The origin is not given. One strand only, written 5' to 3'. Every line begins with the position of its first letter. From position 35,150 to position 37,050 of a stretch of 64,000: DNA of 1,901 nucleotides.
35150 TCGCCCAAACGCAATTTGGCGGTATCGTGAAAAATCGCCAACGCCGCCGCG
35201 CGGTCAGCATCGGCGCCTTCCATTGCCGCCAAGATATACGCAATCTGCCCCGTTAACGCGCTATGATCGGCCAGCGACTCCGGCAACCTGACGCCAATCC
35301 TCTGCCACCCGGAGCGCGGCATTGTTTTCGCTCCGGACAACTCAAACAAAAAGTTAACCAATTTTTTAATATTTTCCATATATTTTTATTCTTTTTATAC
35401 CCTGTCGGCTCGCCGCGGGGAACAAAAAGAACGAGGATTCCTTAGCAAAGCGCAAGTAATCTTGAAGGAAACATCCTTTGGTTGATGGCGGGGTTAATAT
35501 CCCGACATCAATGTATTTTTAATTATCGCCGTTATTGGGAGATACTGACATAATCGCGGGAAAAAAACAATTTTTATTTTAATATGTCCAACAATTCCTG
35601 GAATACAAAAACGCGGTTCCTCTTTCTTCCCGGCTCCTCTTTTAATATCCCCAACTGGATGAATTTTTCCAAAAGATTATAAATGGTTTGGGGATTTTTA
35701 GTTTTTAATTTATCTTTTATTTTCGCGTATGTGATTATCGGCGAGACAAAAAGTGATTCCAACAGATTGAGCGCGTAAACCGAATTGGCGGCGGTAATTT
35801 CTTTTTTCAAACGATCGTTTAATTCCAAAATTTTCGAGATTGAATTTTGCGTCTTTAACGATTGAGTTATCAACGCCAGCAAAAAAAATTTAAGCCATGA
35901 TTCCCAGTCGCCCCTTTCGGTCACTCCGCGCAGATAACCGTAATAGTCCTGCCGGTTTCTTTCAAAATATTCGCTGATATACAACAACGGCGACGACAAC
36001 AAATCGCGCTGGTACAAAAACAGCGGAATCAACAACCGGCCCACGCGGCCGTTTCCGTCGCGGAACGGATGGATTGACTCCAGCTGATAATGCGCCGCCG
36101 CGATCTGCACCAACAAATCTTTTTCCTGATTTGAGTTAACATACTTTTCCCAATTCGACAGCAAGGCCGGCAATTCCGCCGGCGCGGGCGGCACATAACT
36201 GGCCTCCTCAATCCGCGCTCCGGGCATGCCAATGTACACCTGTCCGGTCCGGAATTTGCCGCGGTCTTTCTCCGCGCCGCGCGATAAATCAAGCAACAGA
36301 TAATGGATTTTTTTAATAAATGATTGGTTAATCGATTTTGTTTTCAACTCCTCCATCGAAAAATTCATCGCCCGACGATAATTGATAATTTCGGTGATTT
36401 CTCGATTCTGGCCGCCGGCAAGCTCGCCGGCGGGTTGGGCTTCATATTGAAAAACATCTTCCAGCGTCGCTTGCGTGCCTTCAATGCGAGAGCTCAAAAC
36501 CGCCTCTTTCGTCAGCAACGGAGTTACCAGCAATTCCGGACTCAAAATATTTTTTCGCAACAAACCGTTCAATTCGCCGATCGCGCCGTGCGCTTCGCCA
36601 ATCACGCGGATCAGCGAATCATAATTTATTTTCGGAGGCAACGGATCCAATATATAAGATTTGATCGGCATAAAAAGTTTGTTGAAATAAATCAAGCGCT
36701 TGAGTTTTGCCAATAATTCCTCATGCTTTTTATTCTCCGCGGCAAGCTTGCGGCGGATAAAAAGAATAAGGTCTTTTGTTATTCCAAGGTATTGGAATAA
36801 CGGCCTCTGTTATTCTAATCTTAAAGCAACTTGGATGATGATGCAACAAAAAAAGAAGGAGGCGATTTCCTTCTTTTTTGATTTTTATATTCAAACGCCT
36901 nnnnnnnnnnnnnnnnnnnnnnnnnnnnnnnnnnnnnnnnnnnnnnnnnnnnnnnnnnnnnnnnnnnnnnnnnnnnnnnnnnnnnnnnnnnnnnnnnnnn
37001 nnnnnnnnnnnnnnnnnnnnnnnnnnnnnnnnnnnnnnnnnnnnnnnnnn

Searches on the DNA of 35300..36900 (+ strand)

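Call 13: search_rna_families(source=window, start=35300, end=36900, threshold=evalue, max_evalue=10)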
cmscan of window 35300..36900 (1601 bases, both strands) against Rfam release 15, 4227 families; matches with E-value up to 10: 15.
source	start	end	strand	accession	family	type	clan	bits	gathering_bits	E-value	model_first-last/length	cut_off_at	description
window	36755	36881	+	RF02449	ncr1015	Gene; sRNA;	-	21.5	60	4.2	1-121/121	no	Bacillus sRNA ncr1015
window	36776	36886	+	RF02029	sraA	Gene; sRNA;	-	21.3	56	2.4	1-95/95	no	sraA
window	36850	36878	-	RF03623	mir-1252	Gene; miRNA;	-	20.5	70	2.4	1-65/65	no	mir-1252 microRNA precursor family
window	36848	36876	-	RF04344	Plastid-psbA-3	Cis-reg;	CL00153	18.9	48.4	2.9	1-57/57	no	Plastid-psbA-3 3UTR RNA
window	36283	36342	+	RF03353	MIR5291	Gene; miRNA;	-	18.8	54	5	1-65/65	no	MIR5291 microRNA precursor family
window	36841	36900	-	RF02029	sraA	Gene; sRNA;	-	18.5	56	9.4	39-95/95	5'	sraA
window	36681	36879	+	RF02376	antisense_SR1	Gene; sRNA;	-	17.4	45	1.3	1-210/210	no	SR1 sRNA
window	36847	36881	-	RF03469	mir-1179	Gene; miRNA;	-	16.3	80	7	1-82/82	no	mir-1179 microRNA precursor family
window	36635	36734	+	RF00303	snoR86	Gene; snRNA; snoRNA; HACA-box;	-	15.9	40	7.4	1-123/123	no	Small nucleolar RNA snoR86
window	36849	36879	+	RF03831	mir-627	Gene; miRNA;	-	15.5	86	8.2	29-60/87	no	mir-627 microRNA precursor family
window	35509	35694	-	RF01264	snR83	Gene; snRNA; snoRNA; HACA-box;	CL00023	14.8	75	1.7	1-308/308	no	Small nucleolar RNA snR83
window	35604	35639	-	RF04357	Plastid-ndhA-ndhB-2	Intron;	CL00155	14.4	53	9.3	1-41/41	no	Plastid-ndhA-ndhB-2 group II-D5 intron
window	35346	35439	+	RF01264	snR83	Gene; snRNA; snoRNA; HACA-box;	CL00023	14.2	75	2.3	1-308/308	no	Small nucleolar RNA snR83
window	36356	36555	-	RF02850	Ysr276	Gene; antisense;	-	13.3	100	0.48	1-195/195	no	Yersinia sRNA 276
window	35335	35433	-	RF01822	RsaJ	Gene; sRNA;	-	11.8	100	8.3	1-287/287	no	RNA Staph. aureus A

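Call 48: build_rna_model(alignment_id=A4)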
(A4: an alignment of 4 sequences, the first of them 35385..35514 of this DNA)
Model R1 built from alignment A4 (4 sequences, 133 columns); structure: RNAalifold consensus.
model positions 108; base pairs 40; branch points 2; effective number of sequences 0.58; information 0.59 bits per position. Calibrated on 0.2 Mb of random sequence (short: E-values are rough).
structure used (alignment columns):
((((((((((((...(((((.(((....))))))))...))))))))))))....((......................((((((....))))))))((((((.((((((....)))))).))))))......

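Call 49: search_with_rna_model(model_id=R1, sources=[window, L001, L009, L010, L011, L012, L013, L014, L015], max_evalue=10)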
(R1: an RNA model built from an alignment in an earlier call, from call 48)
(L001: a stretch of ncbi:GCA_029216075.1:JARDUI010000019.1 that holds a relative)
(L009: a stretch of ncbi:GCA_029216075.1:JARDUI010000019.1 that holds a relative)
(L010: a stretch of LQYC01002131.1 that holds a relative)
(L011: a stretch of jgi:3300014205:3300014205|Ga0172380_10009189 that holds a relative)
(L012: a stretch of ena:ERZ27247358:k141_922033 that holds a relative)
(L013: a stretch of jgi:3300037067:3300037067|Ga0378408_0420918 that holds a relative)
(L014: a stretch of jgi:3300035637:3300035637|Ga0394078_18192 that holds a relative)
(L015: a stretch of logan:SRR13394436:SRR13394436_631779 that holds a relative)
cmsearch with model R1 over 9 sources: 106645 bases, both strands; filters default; matches with E-value up to 10: 20.
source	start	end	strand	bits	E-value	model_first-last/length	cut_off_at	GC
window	51432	51539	-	131.2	5.8e-25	1-108/108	no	0.45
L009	2871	2978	-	131.2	5.8e-25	1-108/108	no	0.45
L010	1124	1231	+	128.3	2.3e-24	1-108/108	no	0.44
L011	9652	9758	+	117.5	3.8e-22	1-108/108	no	0.5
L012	9458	9564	+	117.5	3.8e-22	1-108/108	no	0.5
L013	593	699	+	117.5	3.8e-22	1-108/108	no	0.5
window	35385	35514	+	106.9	5.5e-20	1-108/108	no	0.45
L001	2866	2995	-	106.9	5.5e-20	1-108/108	no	0.45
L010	1082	1174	-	31.7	0.00014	1-108/108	no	0.32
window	36713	36770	-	31.4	0.00016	1-108/108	no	0.41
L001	1610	1667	+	31.4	0.00016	1-108/108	no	0.41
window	51489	51563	+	26.8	0.0014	1-108/108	no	0.48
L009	2928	3002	+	26.8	0.0014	1-108/108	no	0.48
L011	9638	9702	-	24.3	0.0046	1-108/108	no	0.4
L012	9444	9508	-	24.3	0.0046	1-108/108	no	0.4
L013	579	643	-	24.3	0.0046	1-108/108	no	0.4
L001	1559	1660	-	21.7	0.015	1-108/108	no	0.4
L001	2945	3061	+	21.3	0.019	1-108/108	no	0.37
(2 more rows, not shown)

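Call 55: search_with_rna_model(model_id=R1, sources=[L016, L017, L018, L019, L020, L021, L022, L011], max_evalue=1)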
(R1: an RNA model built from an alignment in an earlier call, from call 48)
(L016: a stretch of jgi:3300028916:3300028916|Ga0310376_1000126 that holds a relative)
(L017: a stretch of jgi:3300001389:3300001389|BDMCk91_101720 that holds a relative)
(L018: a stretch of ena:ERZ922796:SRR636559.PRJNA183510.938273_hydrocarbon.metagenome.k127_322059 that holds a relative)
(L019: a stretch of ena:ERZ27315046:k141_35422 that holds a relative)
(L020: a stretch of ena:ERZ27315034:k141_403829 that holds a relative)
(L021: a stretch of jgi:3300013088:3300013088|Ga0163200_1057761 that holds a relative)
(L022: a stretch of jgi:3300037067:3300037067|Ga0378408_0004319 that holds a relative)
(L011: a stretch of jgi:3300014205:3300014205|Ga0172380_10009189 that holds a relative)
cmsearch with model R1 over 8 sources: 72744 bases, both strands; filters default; matches with E-value up to 1: 24.
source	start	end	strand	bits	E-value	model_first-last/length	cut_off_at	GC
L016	10007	10114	+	117.5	2.6e-22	1-108/108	no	0.42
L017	3372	3479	+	117.5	2.6e-22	1-108/108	no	0.42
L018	3345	3452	+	117.5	2.6e-22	1-108/108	no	0.42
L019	1900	2007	+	117.5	2.6e-22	1-108/108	no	0.42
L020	114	221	+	117.5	2.6e-22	1-108/108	no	0.42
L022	6611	6717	+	117.5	2.6e-22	1-108/108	no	0.5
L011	9652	9758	+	117.5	2.6e-22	1-108/108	no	0.5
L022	9411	9517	+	112.7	2.4e-21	1-108/108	no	0.5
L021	225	331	+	110.1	8.4e-21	1-108/108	no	0.47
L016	17937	18043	-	54.3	2.2e-09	1-108/108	no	0.59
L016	2590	2696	+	54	2.6e-09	1-108/108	no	0.59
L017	11302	11401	-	46.7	7.9e-08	8-108/108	5'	0.62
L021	173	274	-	31.3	0.00011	1-108/108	no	0.4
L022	6575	6661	-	30.7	0.00015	1-108/108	no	0.45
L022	9345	9461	-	29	0.00034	1-108/108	no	0.4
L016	17942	18035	+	24.5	0.0028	1-108/108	no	0.64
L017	11307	11400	+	24.5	0.0028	1-108/108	no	0.64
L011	9638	9702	-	24.3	0.0031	1-108/108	no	0.4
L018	3338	3395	-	19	0.037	1-108/108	no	0.38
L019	1893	1950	-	19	0.037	1-108/108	no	0.38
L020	107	164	-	19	0.037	1-108/108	no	0.38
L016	10000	10057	-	19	0.037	1-108/108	no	0.38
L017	3365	3422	-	19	0.037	1-108/108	no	0.38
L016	2598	2691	-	18.8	0.041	1-108/108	no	0.64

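Call 59: search_with_rna_model(model_id=R1, sources=[window, L010, L011, L016, L021, L022], max_evalue=0.000001, make_alignment=true)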
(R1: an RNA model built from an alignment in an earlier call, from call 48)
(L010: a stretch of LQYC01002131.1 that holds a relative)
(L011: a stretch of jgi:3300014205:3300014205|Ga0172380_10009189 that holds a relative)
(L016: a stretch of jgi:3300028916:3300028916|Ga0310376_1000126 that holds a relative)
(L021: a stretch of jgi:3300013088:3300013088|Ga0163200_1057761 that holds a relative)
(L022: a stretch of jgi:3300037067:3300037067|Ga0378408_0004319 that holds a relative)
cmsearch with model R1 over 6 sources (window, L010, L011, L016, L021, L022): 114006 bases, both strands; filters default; matches with E-value up to 0.000001: 10.
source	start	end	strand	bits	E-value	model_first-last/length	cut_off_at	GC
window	51432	51539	-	131.2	6.3e-25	1-108/108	no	0.45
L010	1124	1231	+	128.3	2.4e-24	1-108/108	no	0.44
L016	10007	10114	+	117.5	4e-22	1-108/108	no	0.42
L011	9652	9758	+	117.5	4.1e-22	1-108/108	no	0.5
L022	6611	6717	+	117.5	4.1e-22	1-108/108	no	0.5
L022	9411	9517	+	112.7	3.8e-21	1-108/108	no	0.5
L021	225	331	+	110.1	1.3e-20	1-108/108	no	0.47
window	35385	35514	+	106.9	5.8e-20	1-108/108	no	0.45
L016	17937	18043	-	54.3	3.5e-09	1-108/108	no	0.59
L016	2590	2696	+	54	4.1e-09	1-108/108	no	0.59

Alignment A5: 10 matches aligned to the model, 133 columns, each read 5' to 3' on its own strand. Consensus structure (alignment columns), stored with it:
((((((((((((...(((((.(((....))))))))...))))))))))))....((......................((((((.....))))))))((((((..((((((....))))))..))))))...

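Call 69: search_with_rna_model(model_id=R1, sources=[L023, L024], max_evalue=1)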
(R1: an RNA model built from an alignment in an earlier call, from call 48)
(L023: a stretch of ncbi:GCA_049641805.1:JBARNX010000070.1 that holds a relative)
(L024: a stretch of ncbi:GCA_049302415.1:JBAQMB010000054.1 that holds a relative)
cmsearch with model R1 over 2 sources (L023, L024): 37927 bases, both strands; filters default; matches with E-value up to 1: 0.
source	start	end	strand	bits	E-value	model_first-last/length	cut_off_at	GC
